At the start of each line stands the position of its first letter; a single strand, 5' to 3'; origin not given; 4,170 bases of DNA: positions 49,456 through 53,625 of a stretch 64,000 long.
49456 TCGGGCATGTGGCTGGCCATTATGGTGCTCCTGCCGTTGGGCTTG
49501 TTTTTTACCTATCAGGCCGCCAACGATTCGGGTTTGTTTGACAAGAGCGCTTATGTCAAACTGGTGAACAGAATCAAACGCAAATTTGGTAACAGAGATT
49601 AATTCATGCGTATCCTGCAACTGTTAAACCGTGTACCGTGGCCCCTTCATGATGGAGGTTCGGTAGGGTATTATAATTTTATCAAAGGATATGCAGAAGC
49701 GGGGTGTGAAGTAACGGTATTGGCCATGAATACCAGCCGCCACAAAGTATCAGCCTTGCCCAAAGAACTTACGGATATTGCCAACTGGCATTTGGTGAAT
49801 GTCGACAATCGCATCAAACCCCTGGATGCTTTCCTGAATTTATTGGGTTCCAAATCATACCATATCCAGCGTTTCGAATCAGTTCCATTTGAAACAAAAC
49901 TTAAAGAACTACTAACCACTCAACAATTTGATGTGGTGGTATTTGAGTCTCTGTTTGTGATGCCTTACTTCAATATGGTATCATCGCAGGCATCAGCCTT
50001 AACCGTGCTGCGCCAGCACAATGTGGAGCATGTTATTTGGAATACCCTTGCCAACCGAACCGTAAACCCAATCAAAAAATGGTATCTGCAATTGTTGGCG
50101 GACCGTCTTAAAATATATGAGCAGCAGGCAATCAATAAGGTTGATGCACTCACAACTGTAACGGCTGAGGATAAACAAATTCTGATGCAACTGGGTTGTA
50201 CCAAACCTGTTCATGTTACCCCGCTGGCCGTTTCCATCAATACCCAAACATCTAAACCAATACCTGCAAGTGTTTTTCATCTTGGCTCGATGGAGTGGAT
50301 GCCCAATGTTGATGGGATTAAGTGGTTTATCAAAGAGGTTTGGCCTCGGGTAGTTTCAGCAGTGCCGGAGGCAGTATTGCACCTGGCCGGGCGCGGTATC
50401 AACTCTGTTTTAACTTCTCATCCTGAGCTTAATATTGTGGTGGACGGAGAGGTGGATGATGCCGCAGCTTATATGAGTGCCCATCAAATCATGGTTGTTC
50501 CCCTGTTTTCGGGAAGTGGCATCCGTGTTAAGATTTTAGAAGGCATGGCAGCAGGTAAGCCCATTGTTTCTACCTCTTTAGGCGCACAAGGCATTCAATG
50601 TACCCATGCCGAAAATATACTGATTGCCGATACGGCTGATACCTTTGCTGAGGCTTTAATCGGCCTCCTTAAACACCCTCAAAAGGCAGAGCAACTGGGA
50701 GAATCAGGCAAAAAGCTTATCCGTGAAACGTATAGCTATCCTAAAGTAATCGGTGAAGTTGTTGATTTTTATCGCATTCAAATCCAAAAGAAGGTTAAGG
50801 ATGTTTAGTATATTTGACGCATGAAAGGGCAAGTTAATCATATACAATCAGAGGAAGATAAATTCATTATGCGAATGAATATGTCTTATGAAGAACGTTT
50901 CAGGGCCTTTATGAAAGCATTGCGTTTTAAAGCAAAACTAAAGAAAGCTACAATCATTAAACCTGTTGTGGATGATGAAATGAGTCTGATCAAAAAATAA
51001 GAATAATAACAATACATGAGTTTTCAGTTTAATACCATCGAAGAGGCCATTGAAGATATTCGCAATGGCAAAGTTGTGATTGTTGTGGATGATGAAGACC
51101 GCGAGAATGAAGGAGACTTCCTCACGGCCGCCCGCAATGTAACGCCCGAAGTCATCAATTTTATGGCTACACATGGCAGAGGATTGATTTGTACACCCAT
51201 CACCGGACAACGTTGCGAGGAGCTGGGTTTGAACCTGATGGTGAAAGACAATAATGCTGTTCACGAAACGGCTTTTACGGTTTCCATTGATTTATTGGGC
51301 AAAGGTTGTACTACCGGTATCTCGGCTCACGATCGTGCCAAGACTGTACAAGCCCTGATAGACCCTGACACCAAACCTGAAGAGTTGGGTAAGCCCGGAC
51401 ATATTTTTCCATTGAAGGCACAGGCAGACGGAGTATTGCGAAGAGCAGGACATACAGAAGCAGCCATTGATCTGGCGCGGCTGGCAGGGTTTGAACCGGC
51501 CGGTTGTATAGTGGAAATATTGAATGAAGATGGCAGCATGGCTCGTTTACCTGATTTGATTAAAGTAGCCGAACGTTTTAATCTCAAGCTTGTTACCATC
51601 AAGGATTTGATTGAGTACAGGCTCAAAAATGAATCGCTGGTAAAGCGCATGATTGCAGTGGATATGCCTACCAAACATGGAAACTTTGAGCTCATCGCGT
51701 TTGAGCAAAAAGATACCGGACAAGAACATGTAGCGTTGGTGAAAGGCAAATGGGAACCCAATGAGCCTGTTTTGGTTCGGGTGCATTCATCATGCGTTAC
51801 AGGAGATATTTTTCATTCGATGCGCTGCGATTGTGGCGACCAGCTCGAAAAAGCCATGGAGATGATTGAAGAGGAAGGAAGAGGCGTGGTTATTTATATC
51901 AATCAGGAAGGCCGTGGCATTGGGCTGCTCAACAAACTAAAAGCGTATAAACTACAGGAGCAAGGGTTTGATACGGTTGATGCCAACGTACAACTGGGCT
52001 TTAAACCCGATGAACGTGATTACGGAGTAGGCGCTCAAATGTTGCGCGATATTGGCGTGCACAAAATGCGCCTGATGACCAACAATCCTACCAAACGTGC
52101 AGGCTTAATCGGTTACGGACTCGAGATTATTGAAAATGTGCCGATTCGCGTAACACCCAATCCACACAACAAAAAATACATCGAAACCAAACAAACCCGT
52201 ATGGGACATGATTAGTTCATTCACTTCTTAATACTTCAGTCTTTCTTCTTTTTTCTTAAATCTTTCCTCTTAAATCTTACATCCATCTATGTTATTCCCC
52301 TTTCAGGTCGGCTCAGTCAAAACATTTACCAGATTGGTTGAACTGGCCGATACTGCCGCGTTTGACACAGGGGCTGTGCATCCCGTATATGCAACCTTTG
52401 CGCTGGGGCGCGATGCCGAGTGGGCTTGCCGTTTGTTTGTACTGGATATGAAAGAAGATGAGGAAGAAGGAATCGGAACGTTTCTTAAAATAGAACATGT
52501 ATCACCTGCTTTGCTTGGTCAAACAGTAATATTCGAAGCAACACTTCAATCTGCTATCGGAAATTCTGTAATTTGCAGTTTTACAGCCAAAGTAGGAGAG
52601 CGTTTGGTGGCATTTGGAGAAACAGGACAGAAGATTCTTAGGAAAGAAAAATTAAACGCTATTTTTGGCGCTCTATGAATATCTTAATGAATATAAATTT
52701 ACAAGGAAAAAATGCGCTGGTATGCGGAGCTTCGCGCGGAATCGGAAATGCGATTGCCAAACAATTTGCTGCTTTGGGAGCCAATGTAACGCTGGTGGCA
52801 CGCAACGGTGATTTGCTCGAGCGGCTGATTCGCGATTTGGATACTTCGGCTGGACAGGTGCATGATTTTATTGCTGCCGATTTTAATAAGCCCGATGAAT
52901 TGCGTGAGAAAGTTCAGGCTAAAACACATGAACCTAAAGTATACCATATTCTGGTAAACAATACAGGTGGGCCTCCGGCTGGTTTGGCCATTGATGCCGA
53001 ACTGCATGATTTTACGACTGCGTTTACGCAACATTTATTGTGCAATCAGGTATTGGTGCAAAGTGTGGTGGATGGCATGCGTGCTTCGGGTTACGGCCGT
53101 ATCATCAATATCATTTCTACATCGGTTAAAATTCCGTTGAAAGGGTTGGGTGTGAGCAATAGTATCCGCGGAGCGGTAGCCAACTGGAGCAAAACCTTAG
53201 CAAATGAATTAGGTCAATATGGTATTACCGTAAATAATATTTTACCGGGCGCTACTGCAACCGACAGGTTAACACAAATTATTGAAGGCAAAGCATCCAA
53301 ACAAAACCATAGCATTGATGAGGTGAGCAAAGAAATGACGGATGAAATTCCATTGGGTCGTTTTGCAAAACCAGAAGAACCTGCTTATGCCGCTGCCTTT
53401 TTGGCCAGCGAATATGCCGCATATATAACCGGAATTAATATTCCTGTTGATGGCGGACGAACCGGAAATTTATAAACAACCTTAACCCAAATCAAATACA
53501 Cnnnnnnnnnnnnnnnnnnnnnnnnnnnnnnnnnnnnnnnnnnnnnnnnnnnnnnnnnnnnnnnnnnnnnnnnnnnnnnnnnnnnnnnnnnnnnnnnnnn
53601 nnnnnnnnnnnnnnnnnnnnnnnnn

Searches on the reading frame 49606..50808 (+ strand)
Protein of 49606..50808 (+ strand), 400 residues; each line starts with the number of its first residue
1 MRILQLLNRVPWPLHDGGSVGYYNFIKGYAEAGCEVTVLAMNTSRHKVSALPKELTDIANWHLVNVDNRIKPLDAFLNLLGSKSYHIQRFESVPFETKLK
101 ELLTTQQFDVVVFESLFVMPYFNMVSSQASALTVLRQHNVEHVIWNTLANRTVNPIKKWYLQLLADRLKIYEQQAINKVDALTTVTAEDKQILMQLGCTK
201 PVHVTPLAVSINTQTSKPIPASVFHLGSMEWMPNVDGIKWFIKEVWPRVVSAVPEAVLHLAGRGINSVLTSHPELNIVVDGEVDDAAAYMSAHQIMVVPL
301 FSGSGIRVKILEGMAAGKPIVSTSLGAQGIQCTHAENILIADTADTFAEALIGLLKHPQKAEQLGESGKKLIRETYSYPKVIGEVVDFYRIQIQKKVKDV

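Call 35: search_protein_families(library=pfam, proteins=[window:49606-50808:+], max_evalue=0.00001)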
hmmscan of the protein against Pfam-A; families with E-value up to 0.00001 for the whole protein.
window:49606-50808:+ (400 aa): 4 families
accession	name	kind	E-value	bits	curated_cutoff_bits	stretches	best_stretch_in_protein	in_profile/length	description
PF13692.12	Glyco_trans_1_4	-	2.9e-23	83.1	27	1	223-356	4-141/142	Glycosyl transferases group 1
PF13439.12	Glyco_transf_4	-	3e-09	37.6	28.5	1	17-210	3-167/170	Glycosyltransferase Family 4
PF00534.26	Glycos_transf_1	-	2.3e-08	34.2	26.4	1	245-370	36-171/172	Glycosyl transferases group 1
PF13524.12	Glyco_trans_1_2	-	3e-08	34.1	25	1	254-382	13-139/144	Glycosyl transferase-like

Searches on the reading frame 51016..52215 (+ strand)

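Call 35: search_protein_families(library=pfam, proteins=[window:51016-52215:+], max_evalue=0.00001)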
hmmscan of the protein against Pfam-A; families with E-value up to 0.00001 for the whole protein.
window:51016-52215:+ (399 aa): 2 families
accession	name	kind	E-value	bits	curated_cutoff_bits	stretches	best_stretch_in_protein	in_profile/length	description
PF00926.24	DHBP_synthase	-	2.2e-86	288.7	26.4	1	9-201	1-191/191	3,4-dihydroxy-2-butanone 4-phosphate synthase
PF00925.25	GTP_cyclohydro2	-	2.2e-77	258.7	23.3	1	212-376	3-165/165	GTP cyclohydrolase II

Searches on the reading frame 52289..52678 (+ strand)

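Call 35: search_protein_families(library=pfam, proteins=[window:52289-52678:+], max_evalue=0.00001)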
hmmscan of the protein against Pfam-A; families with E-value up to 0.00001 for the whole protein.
window:52289-52678:+ (129 aa): 1 family
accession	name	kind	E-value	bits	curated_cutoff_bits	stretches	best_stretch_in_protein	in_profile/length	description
PF22636.2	FlK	-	1.1e-24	86.9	27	1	17-120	1-103/103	Fluoroacetyl-CoA-specific thioesterase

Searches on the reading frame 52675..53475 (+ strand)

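Call 35: search_protein_families(library=pfam, proteins=[window:52675-53475:+], max_evalue=0.00001)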
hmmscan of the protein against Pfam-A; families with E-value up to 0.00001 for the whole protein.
window:52675-53475:+ (266 aa): 2 families
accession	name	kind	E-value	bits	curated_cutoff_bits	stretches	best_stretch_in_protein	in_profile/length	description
PF13561.12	adh_short_C2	-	2.5e-41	142.3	27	1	18-262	1-235/236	Enoyl-(Acyl carrier protein) reductase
PF00106.31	adh_short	-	7.4e-33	114.1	26.6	1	12-203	1-191/195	short chain dehydrogenase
